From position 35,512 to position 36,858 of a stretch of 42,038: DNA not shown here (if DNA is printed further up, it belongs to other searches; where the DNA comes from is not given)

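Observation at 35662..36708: Mini-DsrL: GltD/DsrL-like gene between dsrB and dsrC that appears to have lost the NAD(P)H-binding domain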

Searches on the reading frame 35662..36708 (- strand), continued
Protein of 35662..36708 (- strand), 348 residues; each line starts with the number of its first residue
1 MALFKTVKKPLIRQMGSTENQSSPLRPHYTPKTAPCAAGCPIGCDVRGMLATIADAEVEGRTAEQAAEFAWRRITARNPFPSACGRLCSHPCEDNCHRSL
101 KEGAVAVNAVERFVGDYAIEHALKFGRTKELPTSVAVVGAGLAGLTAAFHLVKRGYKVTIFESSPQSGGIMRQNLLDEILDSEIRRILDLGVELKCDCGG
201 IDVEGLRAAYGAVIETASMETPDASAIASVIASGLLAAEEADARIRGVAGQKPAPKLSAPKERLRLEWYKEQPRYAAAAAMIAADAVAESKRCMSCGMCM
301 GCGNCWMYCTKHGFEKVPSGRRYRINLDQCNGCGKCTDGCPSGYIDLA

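Call 34: find_related_loci(query=A2, collection=genome_contigs, flank=4000)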
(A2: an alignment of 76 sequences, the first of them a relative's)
Query A2 (348 aa) in genome_contigs; peptide patterns used: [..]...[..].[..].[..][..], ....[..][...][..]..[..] (x = any residue, [..] = any of these).
600 stretches matched a pattern (row limit reached: there are more); 593 encode a relative of the query (tblastn E <= 1e-3); the best 80 are kept; 80 distinct loci.
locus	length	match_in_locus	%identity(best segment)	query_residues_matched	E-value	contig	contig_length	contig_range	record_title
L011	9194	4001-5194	43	1-347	4e-98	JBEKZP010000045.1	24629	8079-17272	MAG: Terriglobales bacterium isolate SPRUCE 72 SPRUCE_72_45, whole genome shotgun sequence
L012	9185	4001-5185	40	1-347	5e-94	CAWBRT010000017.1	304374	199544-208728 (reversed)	MAG: uncultured Acidobacteriota bacterium isolate MFD01231.bin.2.76 genome assembly, contig: contig_33605, whole genome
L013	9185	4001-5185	42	1-347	5e-87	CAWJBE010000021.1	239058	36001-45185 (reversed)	MAG: uncultured Acidobacteriaceae bacterium isolate MFD09286.bin.1.190 genome assembly, contig: contig_69816, whole geno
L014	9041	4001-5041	72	1-347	2e-163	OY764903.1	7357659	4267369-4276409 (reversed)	MAG: Bryobacteraceae bacterium isolate d7944118-f527-4ba8-a886-cdd3ae4bc3f8 genome assembly, chromosome: 1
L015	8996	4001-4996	45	3-347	4e-82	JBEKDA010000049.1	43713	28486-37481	MAG: Bryobacteraceae bacterium isolate SPRUCE 172 SPRUCE_172_49, whole genome shotgun sequence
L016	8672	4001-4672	56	1-214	9e-73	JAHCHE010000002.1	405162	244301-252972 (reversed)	MAG: Bryobacteraceae bacterium isolate TGS_ACI2 ACI2_2, whole genome shotgun sequence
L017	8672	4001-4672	53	1-214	1e-71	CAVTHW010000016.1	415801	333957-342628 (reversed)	MAG: Bryobacterales bacterium isolate MFD05942.bin.1.91 genome assembly, contig: contig_43096, whole genome shotgun sequ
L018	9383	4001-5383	54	1-270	4e-71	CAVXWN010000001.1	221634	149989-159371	MAG: uncultured Acidobacteriota bacterium isolate MFD04492.bin.2.64 genome assembly, contig: contig_12029, whole genome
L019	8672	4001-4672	54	1-214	2e-71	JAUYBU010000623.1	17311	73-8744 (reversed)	MAG: Bryobacterales bacterium isolate C20_concoct.bin.137 C20_k141_407593, whole genome shotgun sequence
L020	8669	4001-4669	54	1-214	1e-70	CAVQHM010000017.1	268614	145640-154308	MAG: uncultured Acidobacteriaceae bacterium isolate MFD00991.bin.1.91 genome assembly, contig: contig_59980, whole genom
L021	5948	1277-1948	53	1-214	9e-70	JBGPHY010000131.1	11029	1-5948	MAG: Terriglobia bacterium isolate OBJ_0618_7090110_347 k141_3899039_length_11029_cov_13.0000, whole genome shotgun sequ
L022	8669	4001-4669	54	1-214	6e-69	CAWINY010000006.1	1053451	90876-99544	MAG: uncultured Acidobacteriota bacterium isolate MFD01299.bin.1.190 genome assembly, contig: contig_39805, whole genome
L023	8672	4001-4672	52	1-214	3e-69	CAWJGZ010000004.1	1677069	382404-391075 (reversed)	MAG: Bryobacterales bacterium isolate MFD01231.bin.1.29 genome assembly, contig: contig_14205, whole genome shotgun sequ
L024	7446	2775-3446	53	1-214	1e-68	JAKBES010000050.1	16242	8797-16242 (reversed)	MAG: Acidobacteria bacterium isolate BP8.bin17 NODE_5054_length_16242_cov_2.003909, whole genome shotgun sequence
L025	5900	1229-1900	52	1-214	2e-67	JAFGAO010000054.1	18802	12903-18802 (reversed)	MAG: Acidobacteria bacterium isolate Zod_maxbin.0255 k87_1112326, whole genome shotgun sequence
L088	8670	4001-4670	60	1-214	8e-60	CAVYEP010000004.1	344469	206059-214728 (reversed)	MAG: uncultured Acidobacteriaceae bacterium isolate MFD00991.bin.2.15 genome assembly, contig: contig_32591, whole genom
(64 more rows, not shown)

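Call 43: find_encoding_contigs(protein=P0072, flank=10000, max_places=1)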
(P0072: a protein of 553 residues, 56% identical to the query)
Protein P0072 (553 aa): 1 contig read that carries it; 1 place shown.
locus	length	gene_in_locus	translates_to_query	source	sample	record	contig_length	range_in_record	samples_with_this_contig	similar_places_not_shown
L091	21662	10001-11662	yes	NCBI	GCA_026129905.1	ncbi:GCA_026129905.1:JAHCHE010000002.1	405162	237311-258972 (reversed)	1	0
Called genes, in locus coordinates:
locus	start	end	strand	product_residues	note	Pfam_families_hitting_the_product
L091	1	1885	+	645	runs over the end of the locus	PF00890:FAD_binding_2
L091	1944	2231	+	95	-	PF04606:Ogr_Delta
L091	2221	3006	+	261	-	PF03692:CxxCxxCC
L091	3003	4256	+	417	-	PF00890:FAD_binding_2 (weak), PF01266:DAO (weak), PF03486:HI0933_like (faint), PF07992:Pyr_redox_2 (faint), PF12831:FAD_oxidored, PF13450:NAD_binding_8, PF12838:Fer4_7 (faint), PF13187:Fer4_9 (faint), +1 more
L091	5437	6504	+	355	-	PF13484:Fer4_16 (faint), PF13183:Fer4_8 (faint), PF00037:Fer4 (faint), PF12837:Fer4_6 (weak), PF13237:Fer4_10 (weak), PF12838:Fer4_7 (weak), PF13187:Fer4_9, PF02662:FlpD, +3 more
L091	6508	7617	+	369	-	PF13183:Fer4_8, PF13187:Fer4_9 (weak), PF13237:Fer4_10 (faint), PF13534:Fer4_17 (weak), PF27541:CitB (weak)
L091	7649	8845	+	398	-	PF03460:NIR_SIR_ferr, PF01077:NIR_SIR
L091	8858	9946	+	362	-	PF03460:NIR_SIR_ferr, PF01077:NIR_SIR, PF00037:Fer4 (faint), PF12838:Fer4_7 (weak)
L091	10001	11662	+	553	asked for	PF14691:Fer4_20, PF00890:FAD_binding_2 (weak), PF01266:DAO, PF01946:Thi4 (weak), PF03486:HI0933_like (weak), PF07992:Pyr_redox_2, PF13450:NAD_binding_8, PF13738:Pyr_redox_3 (weak), +4 more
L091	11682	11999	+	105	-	PF04358:DsrC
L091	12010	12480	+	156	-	PF14361:RsbRD_N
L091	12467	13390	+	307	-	PF02665:Nitrate_red_gam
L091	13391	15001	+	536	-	PF13183:Fer4_8, PF13237:Fer4_10 (faint), PF13534:Fer4_17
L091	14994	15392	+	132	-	-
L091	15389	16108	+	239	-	PF12837:Fer4_6 (faint), PF13247:Fer4_11, PF13187:Fer4_9 (weak), PF00037:Fer4 (weak), PF13237:Fer4_10 (weak), PF12838:Fer4_7 (weak), PF13187:Fer4_9 (weak), PF13247:Fer4_11, +2 more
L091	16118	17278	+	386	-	PF03916:NrfD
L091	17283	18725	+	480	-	PF03601:Cons_hypoth698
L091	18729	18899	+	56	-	-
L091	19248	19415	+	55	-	-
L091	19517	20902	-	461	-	PF10142:PhoPQ_related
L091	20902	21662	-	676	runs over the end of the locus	PF10142:PhoPQ_related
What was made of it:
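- Tried and rejected: None was found in the part compared, dsrA to dsrP (call 43).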

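Call 46: find_encoding_contigs(protein=P0002, flank=2000, max_places=1)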
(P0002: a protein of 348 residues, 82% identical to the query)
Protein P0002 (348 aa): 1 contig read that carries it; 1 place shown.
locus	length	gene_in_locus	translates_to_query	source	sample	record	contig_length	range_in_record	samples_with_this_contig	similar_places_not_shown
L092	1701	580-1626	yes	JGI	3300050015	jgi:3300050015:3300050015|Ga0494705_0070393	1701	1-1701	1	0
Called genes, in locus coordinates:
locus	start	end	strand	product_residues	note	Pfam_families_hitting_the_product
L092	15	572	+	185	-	PF01077:NIR_SIR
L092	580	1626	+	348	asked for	PF14691:Fer4_20, PF01946:Thi4, PF07992:Pyr_redox_2 (weak), PF00890:FAD_binding_2 (weak), PF01266:DAO, PF01593:Amino_oxidase (weak), PF13450:NAD_binding_8, PF14697:Fer4_21 (weak), +3 more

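Call 63: search_protein_representatives(protein=P0001)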
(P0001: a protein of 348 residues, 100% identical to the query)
Query: 348 residues. Proteins with E-value up to 0.001 (for the whole library): 9488; up to 1e-10: 4123; up to 1e-30: 286. The best 150 are listed.
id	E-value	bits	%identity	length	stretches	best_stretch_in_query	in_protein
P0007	6.4e-153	525.3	66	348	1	1-348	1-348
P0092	1.4e-95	336.8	60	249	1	101-348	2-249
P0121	7.6e-84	298.2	50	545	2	1-215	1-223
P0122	6.1e-83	295.2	45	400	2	1-222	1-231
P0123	1.7e-81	290.5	50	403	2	1-213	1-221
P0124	1.2e-80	287.6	44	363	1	2-347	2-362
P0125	1.8e-80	287.1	47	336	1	2-347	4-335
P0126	1.3e-67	244.8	41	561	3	14-198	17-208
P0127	5.0e-67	242.9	43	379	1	5-347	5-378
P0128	3.1e-66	240.3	45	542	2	1-210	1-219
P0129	8.4e-66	238.8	63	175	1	171-347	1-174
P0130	4.8e-65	236.3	47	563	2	24-202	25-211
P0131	8.8e-64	232.2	42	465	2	11-198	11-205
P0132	1.2e-61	225.1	48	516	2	11-204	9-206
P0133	2.2e-61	224.3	41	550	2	20-214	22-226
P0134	3.0e-61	223.9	44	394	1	8-347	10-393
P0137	1.6e-58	214.9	42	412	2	20-214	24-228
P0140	4.1e-56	207.0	44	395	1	7-347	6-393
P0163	1.4e-43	165.7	40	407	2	25-210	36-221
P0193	1.9e-40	155.5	36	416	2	23-202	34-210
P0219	2.3e-38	148.6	44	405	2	24-197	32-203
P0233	2.3e-37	145.3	35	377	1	26-347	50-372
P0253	2.0e-36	142.2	36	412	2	25-214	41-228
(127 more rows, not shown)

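Call 65: search_protein_families(library=pfam, proteins=[P0122, P0124, P0127, P0134, P0137, P0163, P0193, P0219, P0233, P0253], max_evalue=0.000001)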
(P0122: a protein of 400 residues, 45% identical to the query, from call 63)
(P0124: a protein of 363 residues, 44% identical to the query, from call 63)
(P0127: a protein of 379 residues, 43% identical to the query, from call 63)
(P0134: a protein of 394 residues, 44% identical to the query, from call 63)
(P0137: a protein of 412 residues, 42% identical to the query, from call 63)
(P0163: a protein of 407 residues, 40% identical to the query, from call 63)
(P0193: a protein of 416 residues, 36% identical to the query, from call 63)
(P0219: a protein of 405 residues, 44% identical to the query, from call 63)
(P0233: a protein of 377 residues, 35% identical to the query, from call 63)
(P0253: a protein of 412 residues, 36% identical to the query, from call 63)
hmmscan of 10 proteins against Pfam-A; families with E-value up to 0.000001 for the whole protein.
P0122 (400 aa): 4 families
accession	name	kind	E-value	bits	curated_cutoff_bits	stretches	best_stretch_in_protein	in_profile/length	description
PF14691.11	Fer4_20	-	1.2e-13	51.2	25.8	1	32-118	28-108/113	Dihydroprymidine dehydrogenase domain II, 4Fe-4S cluster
PF13450.12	NAD_binding_8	-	1.1e-10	42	21.9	1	138-173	1-36/68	NAD(P)-binding Rossmann-like domain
PF01266.30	DAO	-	5.4e-08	33.2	27.9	1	136-169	2-35/353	FAD dependent oxidoreductase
PF07992.20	Pyr_redox_2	-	2.6e-07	30.8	26.1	1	136-241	3-121/291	Pyridine nucleotide-disulphide oxidoreductase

P0124 (363 aa): 6 families
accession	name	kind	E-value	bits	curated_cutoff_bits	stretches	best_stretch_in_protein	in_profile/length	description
PF14691.11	Fer4_20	-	2.9e-14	53.3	25.8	1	35-122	30-111/113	Dihydroprymidine dehydrogenase domain II, 4Fe-4S cluster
PF13450.12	NAD_binding_8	-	2.5e-11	44.1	21.9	1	145-184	1-40/68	NAD(P)-binding Rossmann-like domain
PF01266.30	DAO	-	4.4e-10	40.1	27.9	1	142-177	1-37/353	FAD dependent oxidoreductase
PF07992.20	Pyr_redox_2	-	1.2e-07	31.9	26.1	0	142-173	2-31/291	Pyridine nucleotide-disulphide oxidoreductase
PF01593.30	Amino_oxidase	-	4.8e-07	29.8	19.8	1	151-185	2-36/443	Flavin containing amine oxidoreductase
PF00890.30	FAD_binding_2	-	6.9e-07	29.2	20.4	0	143-176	2-35/414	FAD binding domain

P0127 (379 aa): 3 families
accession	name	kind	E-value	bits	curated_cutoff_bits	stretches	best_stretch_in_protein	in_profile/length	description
PF14691.11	Fer4_20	-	1e-13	51.5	25.8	1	33-122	28-111/113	Dihydroprymidine dehydrogenase domain II, 4Fe-4S cluster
PF13450.12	NAD_binding_8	-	3.5e-09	37.2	21.9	1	140-175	1-36/68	NAD(P)-binding Rossmann-like domain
PF01266.30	DAO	-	6.7e-09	36.2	27.9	1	137-172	1-37/353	FAD dependent oxidoreductase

P0134 (394 aa): 3 families
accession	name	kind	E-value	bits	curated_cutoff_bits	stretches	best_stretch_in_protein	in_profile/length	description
PF14691.11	Fer4_20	-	2.1e-17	63.4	25.8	1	34-122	27-109/113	Dihydroprymidine dehydrogenase domain II, 4Fe-4S cluster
PF13450.12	NAD_binding_8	-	1.7e-10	41.5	21.9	1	143-180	1-38/68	NAD(P)-binding Rossmann-like domain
PF01266.30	DAO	-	3.8e-07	30.4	27.9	1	140-176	1-38/353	FAD dependent oxidoreductase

P0137 (412 aa): 5 families
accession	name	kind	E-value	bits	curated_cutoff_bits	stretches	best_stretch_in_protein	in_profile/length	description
PF14691.11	Fer4_20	-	4.7e-16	59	25.8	1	6-125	7-111/113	Dihydroprymidine dehydrogenase domain II, 4Fe-4S cluster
PF13450.12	NAD_binding_8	-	6.2e-12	46.1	21.9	1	143-176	1-34/68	NAD(P)-binding Rossmann-like domain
PF01266.30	DAO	-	5.6e-09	36.4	27.9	1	140-174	1-35/353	FAD dependent oxidoreductase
PF01593.30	Amino_oxidase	-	4.6e-08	33.2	19.8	1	149-177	2-30/443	Flavin containing amine oxidoreductase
PF07992.20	Pyr_redox_2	-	8.2e-07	29.2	26.1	0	140-173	2-177/291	Pyridine nucleotide-disulphide oxidoreductase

P0163 (407 aa): 5 families
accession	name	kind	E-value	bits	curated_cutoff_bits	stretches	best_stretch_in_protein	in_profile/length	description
PF14691.11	Fer4_20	-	3.6e-18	65.8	25.8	1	44-120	29-108/113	Dihydroprymidine dehydrogenase domain II, 4Fe-4S cluster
PF07992.20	Pyr_redox_2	-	2.3e-09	37.5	26.1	1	133-282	141-284/291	Pyridine nucleotide-disulphide oxidoreductase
PF13450.12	NAD_binding_8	-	4.9e-09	36.8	21.9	1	139-174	1-36/68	NAD(P)-binding Rossmann-like domain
PF13187.11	Fer4_9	-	5.6e-08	33.1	27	1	353-398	1-52/52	4Fe-4S dicluster domain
PF00037.32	Fer4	-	1.4e-07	31.5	21.1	0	379-398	4-23/24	4Fe-4S binding domain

P0193 (416 aa): 5 families
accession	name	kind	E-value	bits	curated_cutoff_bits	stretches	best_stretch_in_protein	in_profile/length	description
PF14691.11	Fer4_20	-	2.1e-21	76.3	25.8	1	45-122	30-110/113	Dihydroprymidine dehydrogenase domain II, 4Fe-4S cluster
PF07992.20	Pyr_redox_2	-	1.8e-12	47.8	26.1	1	136-232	2-111/291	Pyridine nucleotide-disulphide oxidoreductase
PF13450.12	NAD_binding_8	-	2e-08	34.8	21.9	1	139-178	1-40/68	NAD(P)-binding Rossmann-like domain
PF00037.32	Fer4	-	3.9e-08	33.2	21.1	1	386-407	2-23/24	4Fe-4S binding domain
PF01266.30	DAO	-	1.1e-07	32.2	27.9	0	136-167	1-32/353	FAD dependent oxidoreductase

P0219 (405 aa): 3 families
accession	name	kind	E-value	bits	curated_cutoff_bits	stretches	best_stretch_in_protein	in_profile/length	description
PF14691.11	Fer4_20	-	4.4e-12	46.2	25.8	1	40-116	28-107/113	Dihydroprymidine dehydrogenase domain II, 4Fe-4S cluster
PF13450.12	NAD_binding_8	-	2.1e-07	31.5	21.9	1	138-173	1-36/68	NAD(P)-binding Rossmann-like domain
PF00037.32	Fer4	-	5.8e-07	29.5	21.1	1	380-400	3-23/24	4Fe-4S binding domain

P0233 (377 aa): 3 families
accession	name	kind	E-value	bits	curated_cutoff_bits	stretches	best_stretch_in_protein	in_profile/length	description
PF14691.11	Fer4_20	-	8.3e-20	71.1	25.8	1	59-133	30-107/113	Dihydroprymidine dehydrogenase domain II, 4Fe-4S cluster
PF07992.20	Pyr_redox_2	-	8.5e-07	29.1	26.1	0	130-222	130-214/291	Pyridine nucleotide-disulphide oxidoreductase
PF13237.11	Fer4_10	-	9.2e-07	29.1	25.5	0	325-366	8-53/53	4Fe-4S dicluster domain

P0253 (412 aa): 4 families
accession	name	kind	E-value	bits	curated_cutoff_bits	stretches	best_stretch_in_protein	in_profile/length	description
PF14691.11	Fer4_20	-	7.2e-18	64.9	25.8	1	48-127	28-110/113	Dihydroprymidine dehydrogenase domain II, 4Fe-4S cluster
PF13450.12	NAD_binding_8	-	8.2e-08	32.9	21.9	1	144-181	1-38/68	NAD(P)-binding Rossmann-like domain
PF07992.20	Pyr_redox_2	-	1.1e-07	32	26.1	1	137-249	140-251/291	Pyridine nucleotide-disulphide oxidoreductase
PF00070.33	Pyr_redox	-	4.1e-07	30.8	22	1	141-217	1-79/82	Pyridine nucleotide-disulphide oxidoreductase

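Call 66: find_encoding_contigs(protein=P0124, flank=5000, max_places=1)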
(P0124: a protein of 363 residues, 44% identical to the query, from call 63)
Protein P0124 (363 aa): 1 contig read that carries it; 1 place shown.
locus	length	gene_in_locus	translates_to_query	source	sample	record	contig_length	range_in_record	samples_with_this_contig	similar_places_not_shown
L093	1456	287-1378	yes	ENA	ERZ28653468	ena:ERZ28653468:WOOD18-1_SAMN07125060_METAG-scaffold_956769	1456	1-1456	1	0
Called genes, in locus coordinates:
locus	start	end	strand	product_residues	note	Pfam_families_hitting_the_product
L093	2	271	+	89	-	?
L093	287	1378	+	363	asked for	PF14691:Fer4_20, PF01946:Thi4 (weak), PF00890:FAD_binding_2 (weak), PF01266:DAO, PF03486:HI0933_like (weak), PF07992:Pyr_redox_2 (weak), PF12831:FAD_oxidored (weak), PF13450:NAD_binding_8, +2 more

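Call 67: find_encoding_contigs(protein=P0193, flank=5000, max_places=1)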
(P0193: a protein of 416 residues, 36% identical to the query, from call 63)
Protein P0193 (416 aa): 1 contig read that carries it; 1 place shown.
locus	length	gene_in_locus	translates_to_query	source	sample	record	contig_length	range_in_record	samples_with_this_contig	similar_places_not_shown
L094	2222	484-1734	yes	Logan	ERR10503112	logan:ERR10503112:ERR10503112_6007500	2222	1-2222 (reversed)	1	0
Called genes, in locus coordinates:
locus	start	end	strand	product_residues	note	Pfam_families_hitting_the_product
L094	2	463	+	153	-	?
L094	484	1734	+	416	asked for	PF12838:Fer4_7 (faint), PF14691:Fer4_20, PF01946:Thi4 (weak), PF01266:DAO (weak), PF07992:Pyr_redox_2, PF13450:NAD_binding_8, PF00037:Fer4, PF12837:Fer4_6 (weak), +4 more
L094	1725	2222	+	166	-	?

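Call 69: find_encoding_contigs(protein=P0134, flank=6000, max_places=1)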
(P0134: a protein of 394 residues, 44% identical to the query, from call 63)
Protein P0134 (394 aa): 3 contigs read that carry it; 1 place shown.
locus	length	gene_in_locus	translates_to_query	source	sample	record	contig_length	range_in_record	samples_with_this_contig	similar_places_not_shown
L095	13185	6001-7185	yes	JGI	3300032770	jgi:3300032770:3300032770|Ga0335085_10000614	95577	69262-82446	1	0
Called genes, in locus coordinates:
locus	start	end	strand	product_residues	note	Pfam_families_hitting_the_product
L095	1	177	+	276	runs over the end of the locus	-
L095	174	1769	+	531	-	PF12838:Fer4_7 (faint), PF13237:Fer4_10 (faint), PF00037:Fer4 (faint), PF13183:Fer4_8, PF13534:Fer4_17 (weak), PF02754:CCG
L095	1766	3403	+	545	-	PF03601:Cons_hypoth698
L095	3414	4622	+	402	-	PF03460:NIR_SIR_ferr, PF01077:NIR_SIR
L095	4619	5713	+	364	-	PF03460:NIR_SIR_ferr, PF01077:NIR_SIR, PF12838:Fer4_7 (weak)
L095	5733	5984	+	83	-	-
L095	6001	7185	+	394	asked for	PF14691:Fer4_20, PF00890:FAD_binding_2 (faint), PF01266:DAO (weak), PF01946:Thi4 (faint), PF07992:Pyr_redox_2 (weak), PF13450:NAD_binding_8, PF14697:Fer4_21 (weak)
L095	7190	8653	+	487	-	PF01656:CbiA, PF13500:AAA_26, PF07685:GATase_3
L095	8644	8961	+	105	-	PF04358:DsrC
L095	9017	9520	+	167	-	PF14361:RsbRD_N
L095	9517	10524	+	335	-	-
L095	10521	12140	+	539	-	PF12838:Fer4_7 (faint), PF13187:Fer4_9 (faint), PF13237:Fer4_10 (faint), PF12797:Fer4_2 (faint), PF13183:Fer4_8, PF13534:Fer4_17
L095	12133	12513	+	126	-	-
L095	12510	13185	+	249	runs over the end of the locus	PF13237:Fer4_10, PF13247:Fer4_11, PF12838:Fer4_7 (weak), PF00037:Fer4 (weak), PF12837:Fer4_6, PF12838:Fer4_7 (weak), PF13187:Fer4_9, PF13247:Fer4_11, +1 more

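Call 70: find_encoding_contigs(protein=P0127, flank=6000, max_places=1)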
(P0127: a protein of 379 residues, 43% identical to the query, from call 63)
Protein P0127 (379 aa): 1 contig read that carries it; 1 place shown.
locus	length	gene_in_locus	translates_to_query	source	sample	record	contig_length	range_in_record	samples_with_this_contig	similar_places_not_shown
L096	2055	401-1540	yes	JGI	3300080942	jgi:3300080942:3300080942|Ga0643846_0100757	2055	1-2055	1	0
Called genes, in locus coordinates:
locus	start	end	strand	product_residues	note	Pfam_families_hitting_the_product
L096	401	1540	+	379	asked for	PF14691:Fer4_20, PF00890:FAD_binding_2 (weak), PF01266:DAO, PF13450:NAD_binding_8, PF14697:Fer4_21 (weak)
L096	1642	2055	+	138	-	?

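Call 71: find_encoding_contigs(protein=P0140, flank=6000, max_places=1)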
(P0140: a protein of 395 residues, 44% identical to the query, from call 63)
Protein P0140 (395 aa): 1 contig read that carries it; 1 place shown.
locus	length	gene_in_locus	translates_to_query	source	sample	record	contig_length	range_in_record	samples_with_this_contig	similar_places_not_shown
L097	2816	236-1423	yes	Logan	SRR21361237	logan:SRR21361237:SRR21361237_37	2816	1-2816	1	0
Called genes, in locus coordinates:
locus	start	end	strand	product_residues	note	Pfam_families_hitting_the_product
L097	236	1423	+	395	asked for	PF14691:Fer4_20, PF07992:Pyr_redox_2 (weak), PF00070:Pyr_redox (weak), PF01266:DAO (weak), PF13450:NAD_binding_8 (weak), PF14697:Fer4_21 (weak), PF12838:Fer4_7 (weak)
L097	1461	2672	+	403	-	PF03460:NIR_SIR_ferr, PF01077:NIR_SIR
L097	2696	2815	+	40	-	?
